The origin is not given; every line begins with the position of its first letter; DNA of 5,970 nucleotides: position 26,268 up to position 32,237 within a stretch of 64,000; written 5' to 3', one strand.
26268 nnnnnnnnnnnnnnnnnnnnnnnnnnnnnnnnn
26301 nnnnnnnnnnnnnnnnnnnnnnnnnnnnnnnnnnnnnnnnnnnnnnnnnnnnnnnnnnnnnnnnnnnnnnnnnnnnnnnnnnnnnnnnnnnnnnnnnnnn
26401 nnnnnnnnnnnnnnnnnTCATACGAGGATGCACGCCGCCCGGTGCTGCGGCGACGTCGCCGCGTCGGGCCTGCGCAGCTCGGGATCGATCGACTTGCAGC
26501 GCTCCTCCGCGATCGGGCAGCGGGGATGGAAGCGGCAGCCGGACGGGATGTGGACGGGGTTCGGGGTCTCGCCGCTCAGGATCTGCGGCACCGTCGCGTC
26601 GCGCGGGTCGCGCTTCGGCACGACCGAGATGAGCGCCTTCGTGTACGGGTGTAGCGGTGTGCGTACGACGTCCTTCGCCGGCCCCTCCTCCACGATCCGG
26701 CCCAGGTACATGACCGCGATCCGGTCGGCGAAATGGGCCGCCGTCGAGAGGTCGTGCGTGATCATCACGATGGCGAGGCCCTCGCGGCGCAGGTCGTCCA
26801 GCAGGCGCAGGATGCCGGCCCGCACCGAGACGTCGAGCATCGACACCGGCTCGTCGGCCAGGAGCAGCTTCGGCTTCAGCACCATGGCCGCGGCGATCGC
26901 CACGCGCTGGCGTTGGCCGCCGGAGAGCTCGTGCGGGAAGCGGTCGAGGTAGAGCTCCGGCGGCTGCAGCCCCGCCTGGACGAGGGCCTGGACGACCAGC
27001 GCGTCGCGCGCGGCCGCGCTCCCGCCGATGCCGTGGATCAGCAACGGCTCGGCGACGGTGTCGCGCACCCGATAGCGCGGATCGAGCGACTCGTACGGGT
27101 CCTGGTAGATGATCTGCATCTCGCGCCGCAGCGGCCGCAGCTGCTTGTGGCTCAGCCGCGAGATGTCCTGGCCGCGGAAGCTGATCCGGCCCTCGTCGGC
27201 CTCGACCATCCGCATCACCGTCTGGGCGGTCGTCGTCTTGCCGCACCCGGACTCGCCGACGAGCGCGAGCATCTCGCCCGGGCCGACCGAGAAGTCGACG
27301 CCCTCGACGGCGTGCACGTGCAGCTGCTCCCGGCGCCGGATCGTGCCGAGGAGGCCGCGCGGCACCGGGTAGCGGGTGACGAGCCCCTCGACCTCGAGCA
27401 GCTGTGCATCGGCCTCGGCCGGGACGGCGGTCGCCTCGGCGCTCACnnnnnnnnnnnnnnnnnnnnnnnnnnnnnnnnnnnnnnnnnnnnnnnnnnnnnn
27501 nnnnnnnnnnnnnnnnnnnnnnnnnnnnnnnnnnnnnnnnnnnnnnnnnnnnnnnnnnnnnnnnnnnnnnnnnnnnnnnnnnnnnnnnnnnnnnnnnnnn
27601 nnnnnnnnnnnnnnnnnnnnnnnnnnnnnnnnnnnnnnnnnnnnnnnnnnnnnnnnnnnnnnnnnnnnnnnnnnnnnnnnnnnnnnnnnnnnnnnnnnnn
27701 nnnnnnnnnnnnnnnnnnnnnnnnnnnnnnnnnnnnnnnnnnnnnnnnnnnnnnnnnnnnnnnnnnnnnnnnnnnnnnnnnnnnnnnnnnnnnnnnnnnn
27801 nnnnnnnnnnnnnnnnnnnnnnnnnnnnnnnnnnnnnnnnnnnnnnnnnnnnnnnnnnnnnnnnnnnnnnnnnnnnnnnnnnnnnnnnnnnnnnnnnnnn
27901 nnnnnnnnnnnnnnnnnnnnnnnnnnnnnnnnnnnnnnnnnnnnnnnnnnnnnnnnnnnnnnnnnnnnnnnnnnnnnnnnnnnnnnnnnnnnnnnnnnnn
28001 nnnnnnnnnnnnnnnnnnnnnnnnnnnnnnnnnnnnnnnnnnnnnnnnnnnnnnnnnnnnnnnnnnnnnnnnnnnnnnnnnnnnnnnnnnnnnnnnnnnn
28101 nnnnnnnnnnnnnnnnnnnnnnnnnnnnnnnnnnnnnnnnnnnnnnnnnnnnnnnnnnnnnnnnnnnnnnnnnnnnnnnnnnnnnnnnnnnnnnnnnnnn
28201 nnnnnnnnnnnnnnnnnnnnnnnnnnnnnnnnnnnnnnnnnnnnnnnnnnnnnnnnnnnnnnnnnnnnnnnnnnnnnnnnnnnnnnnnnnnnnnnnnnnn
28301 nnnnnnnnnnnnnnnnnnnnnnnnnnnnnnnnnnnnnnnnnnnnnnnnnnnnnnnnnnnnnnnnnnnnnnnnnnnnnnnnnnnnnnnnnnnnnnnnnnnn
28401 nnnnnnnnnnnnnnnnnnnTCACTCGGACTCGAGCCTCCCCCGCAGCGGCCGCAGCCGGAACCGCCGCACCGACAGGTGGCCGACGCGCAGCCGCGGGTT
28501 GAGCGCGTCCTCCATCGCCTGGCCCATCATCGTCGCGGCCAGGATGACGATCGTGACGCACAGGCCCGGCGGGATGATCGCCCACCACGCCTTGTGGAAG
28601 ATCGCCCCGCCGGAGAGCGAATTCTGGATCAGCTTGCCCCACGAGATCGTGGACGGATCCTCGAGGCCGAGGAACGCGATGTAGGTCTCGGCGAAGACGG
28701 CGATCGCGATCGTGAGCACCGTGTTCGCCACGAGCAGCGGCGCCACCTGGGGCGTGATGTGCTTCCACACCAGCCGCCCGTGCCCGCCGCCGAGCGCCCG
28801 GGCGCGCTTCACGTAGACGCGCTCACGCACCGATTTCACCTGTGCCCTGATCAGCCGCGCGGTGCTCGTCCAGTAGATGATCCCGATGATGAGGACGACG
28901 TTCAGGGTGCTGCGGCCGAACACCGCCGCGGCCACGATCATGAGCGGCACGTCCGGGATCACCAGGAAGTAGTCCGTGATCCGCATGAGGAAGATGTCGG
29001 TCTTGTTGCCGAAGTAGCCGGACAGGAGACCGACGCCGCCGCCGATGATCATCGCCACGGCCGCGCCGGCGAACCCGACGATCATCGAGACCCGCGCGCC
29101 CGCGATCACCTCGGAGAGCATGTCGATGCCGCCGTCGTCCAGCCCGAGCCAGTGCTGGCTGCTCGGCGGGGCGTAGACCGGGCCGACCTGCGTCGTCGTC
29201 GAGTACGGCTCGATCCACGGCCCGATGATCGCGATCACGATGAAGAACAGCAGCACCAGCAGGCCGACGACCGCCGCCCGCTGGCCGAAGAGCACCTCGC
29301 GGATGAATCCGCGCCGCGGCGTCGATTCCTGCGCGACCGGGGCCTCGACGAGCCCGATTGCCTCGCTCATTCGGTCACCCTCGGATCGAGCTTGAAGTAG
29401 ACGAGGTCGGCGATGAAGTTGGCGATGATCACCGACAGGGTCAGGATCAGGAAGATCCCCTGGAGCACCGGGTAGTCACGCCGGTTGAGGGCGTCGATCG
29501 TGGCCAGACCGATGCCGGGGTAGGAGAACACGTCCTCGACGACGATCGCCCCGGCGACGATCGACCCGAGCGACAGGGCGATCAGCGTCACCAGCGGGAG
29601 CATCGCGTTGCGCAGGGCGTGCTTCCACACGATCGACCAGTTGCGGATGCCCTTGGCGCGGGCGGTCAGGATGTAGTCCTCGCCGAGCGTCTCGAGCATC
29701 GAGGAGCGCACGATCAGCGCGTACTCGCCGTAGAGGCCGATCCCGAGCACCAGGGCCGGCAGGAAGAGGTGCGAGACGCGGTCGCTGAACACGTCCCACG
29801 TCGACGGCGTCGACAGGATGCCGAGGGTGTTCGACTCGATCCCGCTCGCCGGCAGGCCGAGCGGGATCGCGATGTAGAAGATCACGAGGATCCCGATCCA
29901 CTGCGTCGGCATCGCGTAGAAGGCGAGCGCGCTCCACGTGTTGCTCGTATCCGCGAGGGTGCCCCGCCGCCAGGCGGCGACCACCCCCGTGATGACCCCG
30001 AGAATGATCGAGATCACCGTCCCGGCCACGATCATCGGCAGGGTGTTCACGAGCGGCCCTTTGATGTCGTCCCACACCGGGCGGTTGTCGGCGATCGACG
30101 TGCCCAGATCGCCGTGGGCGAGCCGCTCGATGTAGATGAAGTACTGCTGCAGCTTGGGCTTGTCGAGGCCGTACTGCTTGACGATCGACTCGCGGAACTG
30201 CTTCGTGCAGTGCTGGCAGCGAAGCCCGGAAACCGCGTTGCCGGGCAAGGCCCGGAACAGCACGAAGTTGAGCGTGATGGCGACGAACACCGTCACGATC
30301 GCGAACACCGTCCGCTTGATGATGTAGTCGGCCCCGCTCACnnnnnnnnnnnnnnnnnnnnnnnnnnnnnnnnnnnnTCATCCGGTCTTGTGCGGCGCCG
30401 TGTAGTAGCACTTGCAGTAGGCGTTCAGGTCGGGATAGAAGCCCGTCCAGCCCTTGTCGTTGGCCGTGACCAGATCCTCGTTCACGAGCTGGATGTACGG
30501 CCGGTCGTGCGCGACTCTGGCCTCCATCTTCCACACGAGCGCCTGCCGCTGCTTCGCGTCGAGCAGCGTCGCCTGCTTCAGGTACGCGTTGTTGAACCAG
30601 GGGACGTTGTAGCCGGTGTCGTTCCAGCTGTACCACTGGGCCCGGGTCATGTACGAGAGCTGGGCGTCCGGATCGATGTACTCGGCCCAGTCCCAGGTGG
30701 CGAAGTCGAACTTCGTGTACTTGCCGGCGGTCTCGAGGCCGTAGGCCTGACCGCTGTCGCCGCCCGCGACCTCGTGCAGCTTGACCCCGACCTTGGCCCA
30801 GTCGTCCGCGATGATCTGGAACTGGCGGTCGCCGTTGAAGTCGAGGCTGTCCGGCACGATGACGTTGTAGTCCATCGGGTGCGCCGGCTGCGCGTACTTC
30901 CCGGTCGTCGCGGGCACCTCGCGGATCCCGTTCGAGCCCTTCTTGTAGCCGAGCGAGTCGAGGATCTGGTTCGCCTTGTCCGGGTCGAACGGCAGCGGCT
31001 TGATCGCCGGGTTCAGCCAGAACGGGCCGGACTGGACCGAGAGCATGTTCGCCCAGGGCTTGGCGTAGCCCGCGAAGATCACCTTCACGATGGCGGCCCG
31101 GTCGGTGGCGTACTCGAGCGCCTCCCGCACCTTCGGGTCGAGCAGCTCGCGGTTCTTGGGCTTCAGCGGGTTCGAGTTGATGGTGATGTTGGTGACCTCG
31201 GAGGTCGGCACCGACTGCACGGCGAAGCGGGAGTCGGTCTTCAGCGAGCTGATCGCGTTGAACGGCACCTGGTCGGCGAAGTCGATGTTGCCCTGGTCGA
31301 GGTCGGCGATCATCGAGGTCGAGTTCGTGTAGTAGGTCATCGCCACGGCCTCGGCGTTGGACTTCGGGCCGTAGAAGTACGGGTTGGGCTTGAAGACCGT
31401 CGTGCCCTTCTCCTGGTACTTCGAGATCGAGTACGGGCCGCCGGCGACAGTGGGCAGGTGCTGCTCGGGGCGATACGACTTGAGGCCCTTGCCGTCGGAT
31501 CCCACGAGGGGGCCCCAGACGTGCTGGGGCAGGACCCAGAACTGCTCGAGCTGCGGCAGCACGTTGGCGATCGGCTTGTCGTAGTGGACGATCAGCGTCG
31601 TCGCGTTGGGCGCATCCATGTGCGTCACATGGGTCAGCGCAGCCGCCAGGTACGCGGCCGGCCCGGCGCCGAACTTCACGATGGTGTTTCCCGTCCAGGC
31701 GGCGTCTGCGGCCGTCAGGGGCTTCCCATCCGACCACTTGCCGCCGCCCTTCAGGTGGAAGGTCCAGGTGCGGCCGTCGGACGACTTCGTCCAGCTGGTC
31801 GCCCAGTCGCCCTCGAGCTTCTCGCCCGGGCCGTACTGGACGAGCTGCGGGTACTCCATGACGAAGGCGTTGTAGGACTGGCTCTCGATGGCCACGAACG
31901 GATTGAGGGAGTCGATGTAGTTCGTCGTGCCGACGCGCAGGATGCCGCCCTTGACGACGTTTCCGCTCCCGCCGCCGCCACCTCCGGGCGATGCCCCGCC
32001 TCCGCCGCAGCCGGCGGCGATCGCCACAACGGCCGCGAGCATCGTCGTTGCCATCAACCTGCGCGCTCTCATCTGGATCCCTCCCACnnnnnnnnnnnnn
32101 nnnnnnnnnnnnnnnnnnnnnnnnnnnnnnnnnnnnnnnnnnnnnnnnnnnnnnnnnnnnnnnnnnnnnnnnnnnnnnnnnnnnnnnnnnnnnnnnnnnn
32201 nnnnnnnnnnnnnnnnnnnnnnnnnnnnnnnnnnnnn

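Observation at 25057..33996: Nine-gene translationally coupled operon combining three different amide hydrolases, an Opp/Dpp importer and a Kal-like hotdog protein: possible beta-amino-peptide catabolism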

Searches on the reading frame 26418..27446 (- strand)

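Call 4: search_protein_families(library=pfam, proteins=[window:26418-27446:-], max_evalue=0.01)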
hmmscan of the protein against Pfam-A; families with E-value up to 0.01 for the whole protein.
window:26418-27446:- (342 aa): 6 families
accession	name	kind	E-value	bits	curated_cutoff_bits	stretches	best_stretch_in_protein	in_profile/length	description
PF00005.33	ABC_tran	-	2e-32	113.1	25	1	48-201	2-136/137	ABC transporter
PF08352.17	oligo_HPY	-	6.2e-20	71.8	27.1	1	252-317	1-65/65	Oligopeptide/dipeptide transporter, C-terminal region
PF13304.12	AAA_21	-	5e-06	27.2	27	1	157-233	221-300/304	AAA domain, putative AbiEii toxin, Type IV TA system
PF13401.12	AAA_22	-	0.00031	21.5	27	1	59-89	7-33/130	AAA domain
PF13191.12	AAA_16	-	0.00047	21.1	32.6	1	44-127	12-96/167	AAA ATPase domain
PF00448.28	SRP54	-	0.0027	17.8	22.7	1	59-130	3-75/196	SRP54-type protein, GTPase domain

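Call 5: search_protein_families(library=ncbifam, proteins=[window:26418-27446:-], max_evalue=0.01)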
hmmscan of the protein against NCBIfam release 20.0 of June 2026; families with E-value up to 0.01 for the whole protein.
window:26418-27446:- (342 aa): 187 families (the best 25 are shown)
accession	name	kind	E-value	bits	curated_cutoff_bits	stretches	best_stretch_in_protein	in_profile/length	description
NF008453.0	PRK11308.1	subfamily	1.4e-94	317.1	408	1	11-330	7-319/334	dipeptide ABC transporter ATP-binding protein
NF011659.0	PRK15079.1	equivalog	6.7e-88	294.6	540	1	15-340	10-329/334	murein tripeptide/oligopeptide ABC transporter ATP binding protein OppF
NF007613.0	PRK10261.1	equivalog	6.5e-87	292.4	1077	1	15-299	312-591/623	glutathione ABC transporter ATP-binding protein GsiA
NF043071.1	DppF_dipep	equivalog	7.4e-81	272.1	660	1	12-327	9-317/331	dipeptide ABC transporter ATP-binding subunit DppF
NF011713.0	PRK15134.1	equivalog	2.7e-79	267.2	834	2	7-194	265-446/529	microcin C ABC transporter ATP-binding protein YejF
NF007010.1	PRK09473.1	subfamily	2.9e-69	233.2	575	1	43-326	17-302/318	oligopeptide ABC transporter ATP-binding protein OppD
NF008246.0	PRK11022.1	equivalog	6.1e-68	229.3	541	1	41-330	17-310/326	dipeptide ABC transporter ATP-binding protein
NF043078.1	MMSYN1_0168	equivalog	6.1e-63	213.4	800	3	147-284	469-605/649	oligopeptide ABC transporter ATP-binding protein OppF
TIGR02769.1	nickel_nikE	equivalog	1.6e-59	201.6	332.55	1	16-285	2-262/265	nickel import ATP-binding protein NikE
TIGR02770.1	nickel_nikD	equivalog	7.6e-56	189.1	318.7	1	47-274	2-227/230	nickel import ATP-binding protein NikD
NF007739.0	PRK10419.1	subfamily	1.4e-55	188.8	354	1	15-274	2-252/268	nickel ABC transporter ATP-binding protein NikE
NF047576.1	opine_ATP_CntF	equivalog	5.9e-51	173.2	385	1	45-275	18-252/264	staphylopine uptake ABC transporter ATP-binding protein CntF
NF047578.1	opine_ATP_CntD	equivalog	1.8e-50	171.7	380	1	45-275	18-252/266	staphylopine uptake ABC transporter ATP-binding protein CntD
NF043079.1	MMSYN1_0167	equivalog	2e-50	172.1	740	2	100-288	297-486/561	oligopeptide ABC transporter ATP-binding protein OppD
NF011674.0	PRK15093.1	equivalog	2.9e-47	161.4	627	1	42-325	18-312/330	putrescine export ABC transporter ATP-binding protein SapD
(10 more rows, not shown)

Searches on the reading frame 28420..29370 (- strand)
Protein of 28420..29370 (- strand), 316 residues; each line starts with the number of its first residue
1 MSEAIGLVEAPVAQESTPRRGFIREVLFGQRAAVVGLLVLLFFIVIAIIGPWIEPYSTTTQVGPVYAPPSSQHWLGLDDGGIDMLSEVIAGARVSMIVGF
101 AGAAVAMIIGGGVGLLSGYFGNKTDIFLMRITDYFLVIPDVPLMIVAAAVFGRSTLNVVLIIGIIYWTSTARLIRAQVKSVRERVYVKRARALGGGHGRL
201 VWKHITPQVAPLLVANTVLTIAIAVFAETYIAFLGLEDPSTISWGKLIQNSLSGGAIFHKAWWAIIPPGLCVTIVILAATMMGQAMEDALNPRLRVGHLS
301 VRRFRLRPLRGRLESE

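Call 4: search_protein_families(library=pfam, proteins=[window:28420-29370:-], max_evalue=0.01)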
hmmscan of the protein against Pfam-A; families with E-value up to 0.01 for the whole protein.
window:28420-29370:- (316 aa): 2 families
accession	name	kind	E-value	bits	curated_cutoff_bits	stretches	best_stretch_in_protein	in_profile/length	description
PF00528.27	BPD_transp_1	-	1.6e-21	77.3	26.4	1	111-295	2-183/184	Binding-protein-dependent transport system inner membrane component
PF12911.12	OppC_N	-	3.2e-09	36.9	23.9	1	27-69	10-53/53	N-terminal TM domain of oligopeptide transport permease C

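Call 5: search_protein_families(library=ncbifam, proteins=[window:28420-29370:-], max_evalue=0.01)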
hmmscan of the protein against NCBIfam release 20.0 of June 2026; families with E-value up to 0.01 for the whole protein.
window:28420-29370:- (316 aa): 14 families
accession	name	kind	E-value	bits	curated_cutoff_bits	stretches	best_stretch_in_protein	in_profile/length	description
NF045476.1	Opp4C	equivalog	3.7e-69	233.1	350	1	27-293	10-278/278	oligopeptide ABC transporter permease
NF045474.1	Opp2C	equivalog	1.6e-52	178.5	300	1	60-290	7-235/236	nickel transporter permease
NF045473.1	Opp1C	equivalog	2.2e-47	161.7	350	1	30-294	4-267/267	nickel/cobalt ABC transporter permease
NF045475.1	Opp3C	equivalog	5.2e-45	154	450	1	71-295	106-328/328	oligopeptide ABC transporter permease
NF011662.0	PRK15082.1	equivalog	3.4e-44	151.4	484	1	14-295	21-301/303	glutathione ABC transporter permease GsiD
TIGR02790.1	nickel_nikC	equivalog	8.7e-44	150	358.45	1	34-290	2-257/258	nickel ABC transporter permease subunit NikC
NF008160.0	PRK10913.1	equivalog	6.9e-43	147.2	483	1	29-295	28-299/300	dipeptide ABC transporter permease DppC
NF007738.0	PRK10417.1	equivalog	9.3e-43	146.7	335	1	32-296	10-273/277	nickel ABC transporter permease subunit NikC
NF007376.0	PRK09881.1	equivalog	1.4e-41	142.4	434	1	32-294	32-293/298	D,D-dipeptide ABC transporter permease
NF043080.1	MMSYN1_0166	equivalog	2.2e-40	138.5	370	1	27-294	34-305/307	oligopeptide ABC transporter permease OppC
NF011935.0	PRK15406.1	equivalog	4.5e-39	135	433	1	26-294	32-301/302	oligopeptide ABC transporter permease OppC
NF047573.1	opine_perm_CntC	exception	5.4e-35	121.1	440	1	28-294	6-271/271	staphylopine uptake ABC transporter permease subunit CntC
NF011691.0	PRK15111.1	equivalog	2.5e-23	83.1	379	1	27-291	23-292/296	putrescine export ABC transporter permease SapC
NF011596.0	PRK15021.1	subfamily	2.2e-22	79.5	439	1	63-293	111-338/341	microcin C ABC transporter permease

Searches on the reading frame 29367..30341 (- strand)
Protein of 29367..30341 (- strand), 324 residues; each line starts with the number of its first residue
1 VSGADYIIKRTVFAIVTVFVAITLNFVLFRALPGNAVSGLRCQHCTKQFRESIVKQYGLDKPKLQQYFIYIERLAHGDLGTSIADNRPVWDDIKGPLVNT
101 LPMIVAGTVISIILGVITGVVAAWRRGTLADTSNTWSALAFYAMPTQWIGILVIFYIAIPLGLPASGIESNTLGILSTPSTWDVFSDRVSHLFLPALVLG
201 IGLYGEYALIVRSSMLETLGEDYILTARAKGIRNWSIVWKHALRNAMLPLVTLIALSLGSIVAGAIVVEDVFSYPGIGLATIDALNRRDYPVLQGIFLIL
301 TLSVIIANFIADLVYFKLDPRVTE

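Call 4: search_protein_families(library=pfam, proteins=[window:29367-30341:-], max_evalue=0.01)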
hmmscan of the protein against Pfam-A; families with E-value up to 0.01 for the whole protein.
window:29367-30341:- (324 aa): 2 families
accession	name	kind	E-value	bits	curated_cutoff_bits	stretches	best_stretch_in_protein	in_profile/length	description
PF00528.27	BPD_transp_1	-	3e-39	135.1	26.4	1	115-323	1-183/184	Binding-protein-dependent transport system inner membrane component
PF19300.4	BPD_transp_1_N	-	9.1e-10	39.2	23.8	1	6-78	4-76/114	Binding-prot-dependent transport system membrane comp, N-term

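Call 5: search_protein_families(library=ncbifam, proteins=[window:29367-30341:-], max_evalue=0.01)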
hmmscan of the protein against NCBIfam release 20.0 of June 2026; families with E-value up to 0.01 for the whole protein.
window:29367-30341:- (324 aa): 22 families
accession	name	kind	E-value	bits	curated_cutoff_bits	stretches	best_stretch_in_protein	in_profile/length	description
NF045470.1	Opp2B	equivalog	2e-77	260.3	350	1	11-322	2-299/300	nickel ABC transporter permease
NF008161.0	PRK10914.1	equivalog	1.5e-66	224.9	590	1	6-323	4-336/339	dipeptide ABC transporter permease DppB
NF045469.1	Opp1B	equivalog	2.5e-66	224.3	380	1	5-322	3-306/307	nickel/cobalt ABC transporter permease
NF045472.1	Opp4B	equivalog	2e-64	217.9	450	1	5-322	3-318/319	oligopeptide ABC transporter permease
NF045471.1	Opp3B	equivalog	2.9e-61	207.6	480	1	5-322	3-302/308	oligopeptide ABC transporter permease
NF011661.0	PRK15081.1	equivalog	1.7e-57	195.2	463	1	5-322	3-303/306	glutathione ABC transporter permease GsiC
TIGR02789.1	nickel_nikB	equivalog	3.3e-57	194.2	447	1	5-322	3-306/314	nickel ABC transporter permease subunit NikB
NF007677.0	PRK10352.1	equivalog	4.8e-52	177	433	1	5-322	3-306/314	nickel ABC transporter permease subunit NikB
NF007008.0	PRK09471.1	equivalog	2.6e-45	155.2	388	1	6-322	4-304/306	oligopeptide ABC transporter permease OppB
NF011712.0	PRK15133.1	subfamily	3.1e-36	125.1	445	1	52-322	88-359/364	microcin C ABC transporter permease YejB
NF011690.0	PRK15110.1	equivalog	7.1e-28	98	432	1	65-314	42-305/321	putrescine export ABC transporter permease SapB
NF043081.1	MMSYN1_0165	equivalog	8.1e-26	90.9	350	1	65-322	145-384/388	oligopeptide ABC transporter permease OppB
NF045474.1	Opp2C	equivalog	2e-09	37.4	300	1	204-278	114-184/236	nickel transporter permease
NF045476.1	Opp4C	equivalog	1.4e-08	34.3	350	1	105-280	84-224/278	oligopeptide ABC transporter permease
NF045473.1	Opp1C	equivalog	4.3e-08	32.9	350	1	204-279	142-213/267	nickel/cobalt ABC transporter permease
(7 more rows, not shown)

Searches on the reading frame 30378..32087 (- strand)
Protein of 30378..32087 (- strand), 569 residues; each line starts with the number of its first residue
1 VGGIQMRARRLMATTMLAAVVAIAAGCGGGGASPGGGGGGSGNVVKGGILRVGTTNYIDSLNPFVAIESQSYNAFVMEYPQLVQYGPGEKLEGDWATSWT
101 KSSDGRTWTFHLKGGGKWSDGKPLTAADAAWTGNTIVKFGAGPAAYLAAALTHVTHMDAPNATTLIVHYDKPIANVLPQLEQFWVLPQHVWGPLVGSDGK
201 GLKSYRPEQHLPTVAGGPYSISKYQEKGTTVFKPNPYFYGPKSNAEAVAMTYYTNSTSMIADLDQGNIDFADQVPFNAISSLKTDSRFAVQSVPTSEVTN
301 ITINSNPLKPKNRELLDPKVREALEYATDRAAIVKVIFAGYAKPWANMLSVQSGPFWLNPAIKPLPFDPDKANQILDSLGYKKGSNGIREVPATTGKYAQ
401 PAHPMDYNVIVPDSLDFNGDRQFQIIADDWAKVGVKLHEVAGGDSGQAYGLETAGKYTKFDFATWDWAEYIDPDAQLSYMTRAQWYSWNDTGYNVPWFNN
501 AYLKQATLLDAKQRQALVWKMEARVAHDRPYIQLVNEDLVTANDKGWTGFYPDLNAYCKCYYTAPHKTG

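Call 4: search_protein_families(library=pfam, proteins=[window:30378-32087:-], max_evalue=0.01)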
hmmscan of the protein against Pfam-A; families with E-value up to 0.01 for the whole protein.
window:30378-32087:- (569 aa): 1 family
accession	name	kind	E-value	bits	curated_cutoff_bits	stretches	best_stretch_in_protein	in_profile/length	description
PF00496.27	SBP_bac_5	-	7.9e-62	209.9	32.4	1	91-484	2-364/368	Bacterial extracellular solute-binding proteins, family 5 Middle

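Call 5: search_protein_families(library=ncbifam, proteins=[window:30378-32087:-], max_evalue=0.01)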
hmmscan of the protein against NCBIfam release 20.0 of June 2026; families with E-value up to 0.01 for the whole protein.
window:30378-32087:- (569 aa): 10 families
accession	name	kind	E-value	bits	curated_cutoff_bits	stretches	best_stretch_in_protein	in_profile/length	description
TIGR02294.1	nickel_nikA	equivalog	9.9e-37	126.6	393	1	56-486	14-420/501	nickel ABC transporter substrate-binding protein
NF045467.1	Opp4A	equivalog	7e-26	90.6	650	1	45-545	32-536/556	oligopeptide ABC transporter substrate-binding protein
NF011942.0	PRK15413.1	equivalog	9.4e-24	83.9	594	1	58-551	38-497/512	glutathione ABC transporter substrate-binding protein GsiB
NF047575.1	opine_bind_CntA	exception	3.4e-22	78.7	800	1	9-494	4-461/535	staphylopine-dependent metal ABC transporter substrate-binding lipoprotein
NF045468.1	Opp5A_nikA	equivalog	1.5e-20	73.2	600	1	82-387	48-323/488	nickel ABC transporter substrate-binding protein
NF043070.1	DppA_dipep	equivalog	4.8e-19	68.3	1005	2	202-440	195-410/535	dipeptide ABC transporter periplasmic-binding protein DppA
TIGR04028.1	SBP_KPN_01854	hypoth_equivalog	1.6e-18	66.5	468.5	1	257-448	214-388/509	TIGR04028 family ABC transporter substrate-binding protein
NF011684.0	PRK15104.1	equivalog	3.9e-09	35.8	947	1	91-138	82-128/543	oligopeptide ABC transporter substrate-binding protein OppA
NF011689.0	PRK15109.1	equivalog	1.1e-07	31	560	1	213-383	212-375/547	ABC transporter substrate-binding protein SapA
NF007287.0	PRK09755.1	equivalog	4.5e-06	25.8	1098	1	91-150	76-137/535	ABC transporter substrate-binding protein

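Call 36: search_solved_structures(query=window:30378-32072:-, max_evalue=1e-10)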
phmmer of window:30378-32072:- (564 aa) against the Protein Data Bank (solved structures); distinct sequences matched with E-value up to 1e-10: 37.
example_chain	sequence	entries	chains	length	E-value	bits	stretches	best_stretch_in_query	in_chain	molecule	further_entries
1uqw_A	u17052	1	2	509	3.1e-21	78.8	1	44-546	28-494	PUTATIVE BINDING PROTEIN YLIB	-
7kz8_A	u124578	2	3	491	5.1e-21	78.1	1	42-377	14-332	Peptide/nickel transport system substrate-binding protein AapF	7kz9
9pl3_A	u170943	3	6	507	1.4e-20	76.6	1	72-541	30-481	Peptide ABC transporter, peptide-binding protein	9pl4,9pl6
1uiu_A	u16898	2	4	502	9.7e-18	67.2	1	53-526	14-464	Nickel-binding periplasmic protein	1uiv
3mzb_A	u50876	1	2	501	1e-17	67.1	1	53-526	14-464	Nickel-binding periplasmic protein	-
1zlq_A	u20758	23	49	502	1.1e-17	67.1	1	53-526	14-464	Nickel-binding periplasmic protein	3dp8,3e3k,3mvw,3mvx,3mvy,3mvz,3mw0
8spm_A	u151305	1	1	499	1.1e-17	67.1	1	54-526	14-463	Nickel ABC transporter, nickel/metallophore periplasmic binding protein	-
9t0v_A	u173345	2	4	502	1.1e-17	67.1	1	53-526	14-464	Nickel-binding periplasmic protein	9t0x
3qim_A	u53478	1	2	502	1.5e-17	66.7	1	53-522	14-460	Nickel-binding periplasmic protein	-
4oet_A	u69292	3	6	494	2e-17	66.2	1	47-492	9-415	Putative peptide ABC-transport system periplasmic peptide-binding protein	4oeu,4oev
2noo_A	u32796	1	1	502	6e-17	64.6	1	53-519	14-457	Nickel-binding periplasmic protein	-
1dpe_A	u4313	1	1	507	7.6e-17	64.3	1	55-432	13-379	DIPEPTIDE-BINDING PROTEIN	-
8z1z_F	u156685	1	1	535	1.5e-16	63.3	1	55-431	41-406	Dipeptide-binding protein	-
4ofl_A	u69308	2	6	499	1.9e-16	62.9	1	87-387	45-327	Extracytoplasmic Nickel-Binding Protein YpYntA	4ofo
3ry3_A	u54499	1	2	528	2.2e-16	62.7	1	87-387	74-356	Putative solute-binding protein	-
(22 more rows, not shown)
